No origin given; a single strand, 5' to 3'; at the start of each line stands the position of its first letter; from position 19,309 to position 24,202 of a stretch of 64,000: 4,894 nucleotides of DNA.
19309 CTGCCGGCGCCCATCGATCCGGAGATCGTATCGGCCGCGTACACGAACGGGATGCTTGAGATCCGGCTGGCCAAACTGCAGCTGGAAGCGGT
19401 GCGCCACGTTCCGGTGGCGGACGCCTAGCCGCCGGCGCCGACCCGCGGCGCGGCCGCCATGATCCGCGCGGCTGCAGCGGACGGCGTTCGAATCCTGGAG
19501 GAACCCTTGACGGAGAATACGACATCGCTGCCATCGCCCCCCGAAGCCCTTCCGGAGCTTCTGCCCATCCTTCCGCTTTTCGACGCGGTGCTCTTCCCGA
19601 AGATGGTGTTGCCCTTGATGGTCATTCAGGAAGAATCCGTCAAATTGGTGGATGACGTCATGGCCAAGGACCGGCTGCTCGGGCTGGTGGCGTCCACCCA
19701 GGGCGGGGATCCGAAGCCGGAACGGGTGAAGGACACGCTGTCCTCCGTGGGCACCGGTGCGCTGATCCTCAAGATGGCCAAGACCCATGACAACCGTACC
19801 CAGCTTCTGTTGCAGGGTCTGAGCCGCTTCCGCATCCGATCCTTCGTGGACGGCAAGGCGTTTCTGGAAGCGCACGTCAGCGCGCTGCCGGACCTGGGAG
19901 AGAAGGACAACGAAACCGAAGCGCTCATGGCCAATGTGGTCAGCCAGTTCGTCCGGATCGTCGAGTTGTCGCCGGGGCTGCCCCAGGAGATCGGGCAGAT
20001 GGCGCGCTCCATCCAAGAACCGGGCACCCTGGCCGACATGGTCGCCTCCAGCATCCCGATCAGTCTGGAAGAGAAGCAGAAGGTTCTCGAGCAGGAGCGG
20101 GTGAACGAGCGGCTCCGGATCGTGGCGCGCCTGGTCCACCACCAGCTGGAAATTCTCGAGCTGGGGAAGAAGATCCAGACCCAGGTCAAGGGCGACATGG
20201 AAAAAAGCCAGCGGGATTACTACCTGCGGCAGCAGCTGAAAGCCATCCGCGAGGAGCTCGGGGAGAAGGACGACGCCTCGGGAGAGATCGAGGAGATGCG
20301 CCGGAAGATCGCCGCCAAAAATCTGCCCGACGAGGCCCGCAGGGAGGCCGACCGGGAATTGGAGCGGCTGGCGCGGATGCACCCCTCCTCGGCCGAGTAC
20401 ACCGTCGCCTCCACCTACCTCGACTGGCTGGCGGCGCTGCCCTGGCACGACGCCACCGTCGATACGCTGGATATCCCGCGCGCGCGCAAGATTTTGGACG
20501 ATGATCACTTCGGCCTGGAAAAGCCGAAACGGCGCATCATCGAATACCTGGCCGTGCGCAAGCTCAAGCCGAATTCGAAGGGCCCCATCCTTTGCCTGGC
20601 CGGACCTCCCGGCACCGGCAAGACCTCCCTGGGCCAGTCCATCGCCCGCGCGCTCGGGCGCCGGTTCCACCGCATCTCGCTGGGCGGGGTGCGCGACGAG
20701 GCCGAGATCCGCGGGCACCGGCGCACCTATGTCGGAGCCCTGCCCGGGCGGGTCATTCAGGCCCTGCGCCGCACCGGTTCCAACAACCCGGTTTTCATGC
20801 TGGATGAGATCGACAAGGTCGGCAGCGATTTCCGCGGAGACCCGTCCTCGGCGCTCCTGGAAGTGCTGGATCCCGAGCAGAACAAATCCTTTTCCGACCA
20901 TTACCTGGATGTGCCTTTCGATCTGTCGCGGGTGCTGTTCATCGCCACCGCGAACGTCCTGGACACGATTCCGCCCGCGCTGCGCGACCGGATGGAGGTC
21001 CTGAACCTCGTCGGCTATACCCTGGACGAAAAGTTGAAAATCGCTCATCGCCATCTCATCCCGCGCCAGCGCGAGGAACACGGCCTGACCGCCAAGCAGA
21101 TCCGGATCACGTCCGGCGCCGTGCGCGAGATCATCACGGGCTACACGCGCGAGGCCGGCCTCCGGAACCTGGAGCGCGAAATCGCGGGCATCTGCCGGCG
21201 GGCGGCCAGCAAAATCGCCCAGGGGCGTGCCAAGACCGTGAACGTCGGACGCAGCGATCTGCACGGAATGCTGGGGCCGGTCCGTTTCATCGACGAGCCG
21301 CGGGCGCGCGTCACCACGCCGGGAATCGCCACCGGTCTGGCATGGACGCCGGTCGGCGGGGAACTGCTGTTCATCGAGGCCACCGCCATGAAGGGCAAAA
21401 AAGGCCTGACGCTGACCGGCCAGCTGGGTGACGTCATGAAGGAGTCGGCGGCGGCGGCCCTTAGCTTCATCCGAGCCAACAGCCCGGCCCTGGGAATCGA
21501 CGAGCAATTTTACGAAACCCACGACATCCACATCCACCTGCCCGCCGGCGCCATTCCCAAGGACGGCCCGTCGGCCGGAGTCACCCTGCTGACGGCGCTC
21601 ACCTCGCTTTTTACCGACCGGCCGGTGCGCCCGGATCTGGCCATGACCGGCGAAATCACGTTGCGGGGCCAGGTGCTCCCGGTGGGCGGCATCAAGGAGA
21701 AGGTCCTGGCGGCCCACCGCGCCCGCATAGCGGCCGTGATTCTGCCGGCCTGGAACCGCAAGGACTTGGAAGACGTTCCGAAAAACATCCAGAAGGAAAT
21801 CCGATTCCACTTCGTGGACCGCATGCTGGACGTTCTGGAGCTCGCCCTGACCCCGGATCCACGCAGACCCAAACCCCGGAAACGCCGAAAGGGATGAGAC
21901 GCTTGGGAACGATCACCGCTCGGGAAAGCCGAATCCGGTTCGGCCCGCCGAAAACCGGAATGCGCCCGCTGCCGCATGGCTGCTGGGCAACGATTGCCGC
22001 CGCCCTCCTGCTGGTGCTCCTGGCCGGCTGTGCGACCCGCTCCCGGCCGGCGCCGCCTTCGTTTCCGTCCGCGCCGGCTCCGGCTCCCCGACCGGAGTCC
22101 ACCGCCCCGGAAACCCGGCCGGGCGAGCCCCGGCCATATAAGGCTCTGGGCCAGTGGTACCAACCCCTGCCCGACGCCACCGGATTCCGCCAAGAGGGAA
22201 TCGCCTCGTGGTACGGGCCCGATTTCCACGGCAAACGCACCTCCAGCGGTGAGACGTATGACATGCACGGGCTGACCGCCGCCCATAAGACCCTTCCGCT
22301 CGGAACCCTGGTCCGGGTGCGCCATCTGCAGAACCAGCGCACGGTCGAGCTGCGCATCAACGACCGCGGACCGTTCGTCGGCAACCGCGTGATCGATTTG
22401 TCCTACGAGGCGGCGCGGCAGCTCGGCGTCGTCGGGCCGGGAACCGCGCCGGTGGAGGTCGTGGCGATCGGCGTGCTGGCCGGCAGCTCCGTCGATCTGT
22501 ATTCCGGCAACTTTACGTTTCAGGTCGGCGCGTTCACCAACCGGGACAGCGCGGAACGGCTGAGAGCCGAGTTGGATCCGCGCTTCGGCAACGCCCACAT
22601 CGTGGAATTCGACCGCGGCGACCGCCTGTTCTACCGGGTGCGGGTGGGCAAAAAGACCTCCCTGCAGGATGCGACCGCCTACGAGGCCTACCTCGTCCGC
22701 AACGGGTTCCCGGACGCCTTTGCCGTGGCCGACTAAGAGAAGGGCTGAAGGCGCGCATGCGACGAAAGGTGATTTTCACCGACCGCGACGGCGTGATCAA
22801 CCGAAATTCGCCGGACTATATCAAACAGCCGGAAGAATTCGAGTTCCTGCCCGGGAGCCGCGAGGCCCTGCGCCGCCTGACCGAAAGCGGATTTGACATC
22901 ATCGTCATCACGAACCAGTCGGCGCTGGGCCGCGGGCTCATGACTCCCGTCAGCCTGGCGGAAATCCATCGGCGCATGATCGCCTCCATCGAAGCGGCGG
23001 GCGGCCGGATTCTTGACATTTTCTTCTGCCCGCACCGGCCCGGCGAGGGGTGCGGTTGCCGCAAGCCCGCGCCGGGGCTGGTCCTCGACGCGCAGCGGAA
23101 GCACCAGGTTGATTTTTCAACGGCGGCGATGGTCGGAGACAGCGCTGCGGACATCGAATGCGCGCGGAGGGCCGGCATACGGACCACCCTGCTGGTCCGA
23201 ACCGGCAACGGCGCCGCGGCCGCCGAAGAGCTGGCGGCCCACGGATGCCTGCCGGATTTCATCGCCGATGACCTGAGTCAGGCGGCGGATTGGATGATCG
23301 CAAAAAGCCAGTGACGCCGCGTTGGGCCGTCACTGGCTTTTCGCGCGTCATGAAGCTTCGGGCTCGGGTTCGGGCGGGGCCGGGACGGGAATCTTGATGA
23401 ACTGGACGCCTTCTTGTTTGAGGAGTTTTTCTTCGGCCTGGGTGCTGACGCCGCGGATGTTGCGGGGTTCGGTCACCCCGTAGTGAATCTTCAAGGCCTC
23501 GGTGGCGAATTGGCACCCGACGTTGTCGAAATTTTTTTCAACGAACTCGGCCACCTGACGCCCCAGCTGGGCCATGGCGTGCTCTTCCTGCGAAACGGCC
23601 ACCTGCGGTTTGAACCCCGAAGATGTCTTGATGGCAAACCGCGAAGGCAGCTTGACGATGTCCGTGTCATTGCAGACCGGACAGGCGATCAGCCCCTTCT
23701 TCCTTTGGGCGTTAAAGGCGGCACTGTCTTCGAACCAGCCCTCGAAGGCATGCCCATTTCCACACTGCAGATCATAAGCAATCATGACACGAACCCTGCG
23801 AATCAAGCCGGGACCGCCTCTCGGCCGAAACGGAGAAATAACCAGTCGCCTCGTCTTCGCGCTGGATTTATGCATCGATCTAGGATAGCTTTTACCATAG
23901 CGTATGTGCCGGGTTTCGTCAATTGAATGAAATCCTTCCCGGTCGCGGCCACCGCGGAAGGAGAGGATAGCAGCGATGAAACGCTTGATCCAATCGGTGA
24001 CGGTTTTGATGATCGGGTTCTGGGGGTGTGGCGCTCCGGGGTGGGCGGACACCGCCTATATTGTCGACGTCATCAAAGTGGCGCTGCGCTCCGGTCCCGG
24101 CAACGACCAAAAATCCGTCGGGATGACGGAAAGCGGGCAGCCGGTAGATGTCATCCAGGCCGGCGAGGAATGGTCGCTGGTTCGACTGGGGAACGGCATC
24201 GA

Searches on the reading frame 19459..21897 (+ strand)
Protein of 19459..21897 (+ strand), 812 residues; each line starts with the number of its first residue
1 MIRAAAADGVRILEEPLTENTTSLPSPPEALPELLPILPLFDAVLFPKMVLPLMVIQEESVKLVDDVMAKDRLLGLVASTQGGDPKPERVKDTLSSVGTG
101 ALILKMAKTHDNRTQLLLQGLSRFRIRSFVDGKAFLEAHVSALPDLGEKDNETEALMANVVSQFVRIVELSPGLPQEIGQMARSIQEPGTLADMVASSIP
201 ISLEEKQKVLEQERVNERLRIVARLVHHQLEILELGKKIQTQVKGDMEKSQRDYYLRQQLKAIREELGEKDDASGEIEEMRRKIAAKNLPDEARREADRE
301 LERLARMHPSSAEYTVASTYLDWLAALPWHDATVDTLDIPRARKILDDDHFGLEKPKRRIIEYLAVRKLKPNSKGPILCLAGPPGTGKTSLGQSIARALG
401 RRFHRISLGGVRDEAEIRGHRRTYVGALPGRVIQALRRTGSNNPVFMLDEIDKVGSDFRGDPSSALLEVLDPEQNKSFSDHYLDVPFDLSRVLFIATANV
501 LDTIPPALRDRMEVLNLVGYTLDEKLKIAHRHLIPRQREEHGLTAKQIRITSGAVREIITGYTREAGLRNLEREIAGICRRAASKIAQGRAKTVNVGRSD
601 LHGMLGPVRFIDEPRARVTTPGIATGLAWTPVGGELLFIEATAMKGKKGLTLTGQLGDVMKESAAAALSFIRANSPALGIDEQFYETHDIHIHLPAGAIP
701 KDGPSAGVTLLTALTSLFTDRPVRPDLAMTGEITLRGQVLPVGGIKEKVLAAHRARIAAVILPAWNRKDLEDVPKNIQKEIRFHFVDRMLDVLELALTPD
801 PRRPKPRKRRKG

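Call 62: search_protein_families(library=pfam, proteins=[window:19459-21897:+], max_evalue=0.00001)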
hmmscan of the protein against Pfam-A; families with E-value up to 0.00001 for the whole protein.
window:19459-21897:+ (812 aa): 6 families
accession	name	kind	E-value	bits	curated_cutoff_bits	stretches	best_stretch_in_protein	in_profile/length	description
PF05362.19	Lon_C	-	1.5e-85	286.4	21.1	1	596-798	2-204/205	Lon protease (S16) C-terminal proteolytic domain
PF02190.22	LON_substr_bdg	-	1.5e-46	159.3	28.7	1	35-227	2-199/200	ATP-dependent protease La (LON) substrate-binding domain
PF00004.35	AAA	-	2.4e-25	89.9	21.2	1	378-518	1-129/131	ATPase family associated with various cellular activities (AAA)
PF22667.2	Lon_lid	-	3.4e-21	75.1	27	1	539-592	1-55/57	Lon protease AAA+ ATPase lid domain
PF07728.20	AAA_5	-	2.5e-10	41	22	1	378-512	2-139/139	AAA domain (dynein-related subfamily)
PF13541.12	ChlI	-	4.6e-06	27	27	0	639-766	1-121/121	Subunit ChlI of Mg-chelatase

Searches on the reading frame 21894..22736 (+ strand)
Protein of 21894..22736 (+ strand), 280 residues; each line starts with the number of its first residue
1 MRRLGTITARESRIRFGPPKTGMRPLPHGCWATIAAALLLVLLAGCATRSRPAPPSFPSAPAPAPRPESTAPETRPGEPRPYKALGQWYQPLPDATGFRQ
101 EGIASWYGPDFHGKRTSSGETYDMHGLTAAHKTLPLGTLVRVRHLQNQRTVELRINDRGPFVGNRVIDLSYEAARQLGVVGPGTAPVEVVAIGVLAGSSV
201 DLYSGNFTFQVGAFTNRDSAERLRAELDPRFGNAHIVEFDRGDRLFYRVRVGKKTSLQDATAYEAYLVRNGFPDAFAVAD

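Call 62: search_protein_families(library=pfam, proteins=[window:21894-22736:+], max_evalue=0.00001)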
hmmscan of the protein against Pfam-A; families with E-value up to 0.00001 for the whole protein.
window:21894-22736:+ (280 aa): 2 families
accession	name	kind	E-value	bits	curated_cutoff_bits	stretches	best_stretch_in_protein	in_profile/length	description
PF03330.24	DPBB_1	-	3.7e-25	88.4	28.8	1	100-189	2-83/83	Lytic transglycolase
PF05036.18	SPOR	-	2.4e-11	44.3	21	1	204-278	2-75/76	SPOR domain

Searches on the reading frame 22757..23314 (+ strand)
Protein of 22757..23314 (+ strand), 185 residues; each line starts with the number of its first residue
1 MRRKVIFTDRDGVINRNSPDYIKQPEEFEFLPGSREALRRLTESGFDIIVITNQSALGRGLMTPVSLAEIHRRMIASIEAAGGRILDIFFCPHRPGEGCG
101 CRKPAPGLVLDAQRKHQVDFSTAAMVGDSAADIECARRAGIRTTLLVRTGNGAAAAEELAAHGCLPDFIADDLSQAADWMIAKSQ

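Call 61: search_protein_families(library=pfam, proteins=[window:22757-23314:+], max_evalue=0.001)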
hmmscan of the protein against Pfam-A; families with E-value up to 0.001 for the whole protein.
window:22757-23314:+ (185 aa): 5 families
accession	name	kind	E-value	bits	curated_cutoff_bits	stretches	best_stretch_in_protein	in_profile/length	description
PF13242.12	Hydrolase_like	-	1e-16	61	22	1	101-176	2-75/75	HAD-hyrolase-like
PF13419.12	HAD_2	-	1.2e-11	45.5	23.8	1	101-144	133-176/178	Haloacid dehalogenase-like hydrolase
PF00702.32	Hydrolase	-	5e-11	43.8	26.4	1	25-140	94-191/191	haloacid dehalogenase-like hydrolase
PF08645.17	PNK3P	-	1.4e-06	28.5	22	1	15-133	13-130/161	Polynucleotide kinase 3 phosphatase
PF13344.12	Hydrolase_6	-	0.0003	21.2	27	1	6-56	1-41/101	Haloacid dehalogenase-like hydrolase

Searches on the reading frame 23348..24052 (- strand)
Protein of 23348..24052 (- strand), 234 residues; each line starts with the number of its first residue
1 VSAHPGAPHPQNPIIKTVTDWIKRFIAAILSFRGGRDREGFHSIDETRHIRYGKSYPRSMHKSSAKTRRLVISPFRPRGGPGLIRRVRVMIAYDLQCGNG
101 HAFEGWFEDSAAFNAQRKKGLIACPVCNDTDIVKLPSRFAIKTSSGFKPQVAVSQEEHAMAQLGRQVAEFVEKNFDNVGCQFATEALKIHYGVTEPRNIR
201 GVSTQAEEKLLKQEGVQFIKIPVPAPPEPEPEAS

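Call 61: search_protein_families(library=pfam, proteins=[window:23348-24052:-], max_evalue=0.001)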
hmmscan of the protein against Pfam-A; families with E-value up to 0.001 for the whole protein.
window:23348-24052:- (234 aa): 1 family
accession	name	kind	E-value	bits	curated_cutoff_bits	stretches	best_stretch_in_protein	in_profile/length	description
PF06676.16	DUF1178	-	3.3e-42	144.8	31.6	1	90-224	1-145/147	Protein of unknown function (DUF1178)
